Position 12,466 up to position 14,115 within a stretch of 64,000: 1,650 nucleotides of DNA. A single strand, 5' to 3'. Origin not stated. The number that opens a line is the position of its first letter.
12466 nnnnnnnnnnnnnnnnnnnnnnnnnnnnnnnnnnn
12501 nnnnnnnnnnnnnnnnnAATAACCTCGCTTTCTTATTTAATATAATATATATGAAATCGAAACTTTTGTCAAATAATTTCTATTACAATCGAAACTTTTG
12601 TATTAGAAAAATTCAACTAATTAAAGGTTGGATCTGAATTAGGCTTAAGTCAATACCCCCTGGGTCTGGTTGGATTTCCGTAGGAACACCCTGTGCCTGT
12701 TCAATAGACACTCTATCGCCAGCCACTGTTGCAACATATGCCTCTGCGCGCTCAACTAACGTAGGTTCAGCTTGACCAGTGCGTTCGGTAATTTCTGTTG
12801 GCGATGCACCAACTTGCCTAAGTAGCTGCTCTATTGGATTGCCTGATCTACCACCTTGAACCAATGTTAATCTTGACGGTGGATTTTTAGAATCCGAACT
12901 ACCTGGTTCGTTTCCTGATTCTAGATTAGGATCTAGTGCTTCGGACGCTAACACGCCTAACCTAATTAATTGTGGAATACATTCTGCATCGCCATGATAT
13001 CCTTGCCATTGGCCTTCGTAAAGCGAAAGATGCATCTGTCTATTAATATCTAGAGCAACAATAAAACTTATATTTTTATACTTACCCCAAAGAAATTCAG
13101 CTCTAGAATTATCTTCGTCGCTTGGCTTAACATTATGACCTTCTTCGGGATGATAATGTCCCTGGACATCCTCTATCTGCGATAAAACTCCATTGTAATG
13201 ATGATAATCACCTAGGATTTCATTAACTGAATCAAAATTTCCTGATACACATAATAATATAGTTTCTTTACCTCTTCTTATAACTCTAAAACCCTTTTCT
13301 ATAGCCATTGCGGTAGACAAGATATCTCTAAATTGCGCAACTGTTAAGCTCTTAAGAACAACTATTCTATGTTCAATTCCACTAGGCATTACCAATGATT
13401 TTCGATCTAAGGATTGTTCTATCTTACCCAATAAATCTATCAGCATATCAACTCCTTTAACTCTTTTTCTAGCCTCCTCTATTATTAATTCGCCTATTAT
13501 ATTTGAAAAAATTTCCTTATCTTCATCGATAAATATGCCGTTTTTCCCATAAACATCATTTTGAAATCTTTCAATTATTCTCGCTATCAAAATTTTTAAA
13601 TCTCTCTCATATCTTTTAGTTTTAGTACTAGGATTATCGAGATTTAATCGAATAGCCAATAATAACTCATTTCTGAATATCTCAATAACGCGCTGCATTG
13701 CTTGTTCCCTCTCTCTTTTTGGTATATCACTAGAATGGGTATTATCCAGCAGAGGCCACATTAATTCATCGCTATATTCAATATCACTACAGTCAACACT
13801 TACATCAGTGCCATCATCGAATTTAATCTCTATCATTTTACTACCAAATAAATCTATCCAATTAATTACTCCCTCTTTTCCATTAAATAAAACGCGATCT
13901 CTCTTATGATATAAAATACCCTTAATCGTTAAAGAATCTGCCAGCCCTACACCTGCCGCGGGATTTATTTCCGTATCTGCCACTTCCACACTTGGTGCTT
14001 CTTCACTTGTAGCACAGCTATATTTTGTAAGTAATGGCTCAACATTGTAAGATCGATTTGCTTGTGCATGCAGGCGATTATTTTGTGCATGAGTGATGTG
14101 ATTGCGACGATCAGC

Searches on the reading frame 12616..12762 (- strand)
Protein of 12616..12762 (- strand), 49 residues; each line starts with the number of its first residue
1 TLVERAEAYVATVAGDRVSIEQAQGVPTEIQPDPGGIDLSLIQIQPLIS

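Call 64: find_homologous_proteins(query=A1, max_evalue=10)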
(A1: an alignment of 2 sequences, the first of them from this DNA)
Query A1 (2 sequences): no candidate shares three 5-residue words with the query. No homologue found.

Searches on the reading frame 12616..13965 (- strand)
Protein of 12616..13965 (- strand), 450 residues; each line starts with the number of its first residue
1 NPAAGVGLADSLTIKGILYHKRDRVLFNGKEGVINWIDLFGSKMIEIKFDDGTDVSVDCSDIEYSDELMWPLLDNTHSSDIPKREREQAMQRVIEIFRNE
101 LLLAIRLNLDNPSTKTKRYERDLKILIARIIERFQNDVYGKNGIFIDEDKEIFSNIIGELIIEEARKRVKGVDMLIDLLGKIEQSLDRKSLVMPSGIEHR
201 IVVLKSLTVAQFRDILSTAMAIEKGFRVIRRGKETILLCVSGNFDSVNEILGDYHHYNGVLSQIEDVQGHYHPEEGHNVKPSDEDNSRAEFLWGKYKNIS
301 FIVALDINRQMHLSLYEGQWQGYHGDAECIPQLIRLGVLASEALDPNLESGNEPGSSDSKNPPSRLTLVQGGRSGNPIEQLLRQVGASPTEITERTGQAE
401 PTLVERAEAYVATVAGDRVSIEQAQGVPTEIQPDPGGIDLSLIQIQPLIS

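Call 15: find_homologous_proteins(query=window:12616-13965:-, max_evalue=0.001)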
Query window:12616-13965:-: 8000 candidates shared short words with the query, none scored E <= 0.001.

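Call 74: search_protein_families(library=pfam, proteins=[window:12616-13815:-], max_evalue=1)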
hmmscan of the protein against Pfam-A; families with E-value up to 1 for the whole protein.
window:12616-13815:- (400 aa): 1 family
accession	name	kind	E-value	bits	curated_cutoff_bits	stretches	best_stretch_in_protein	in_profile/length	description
PF06078.17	DUF937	-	0.073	14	25.4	0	320-362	4-46/135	Bacterial protein of unknown function (DUF937)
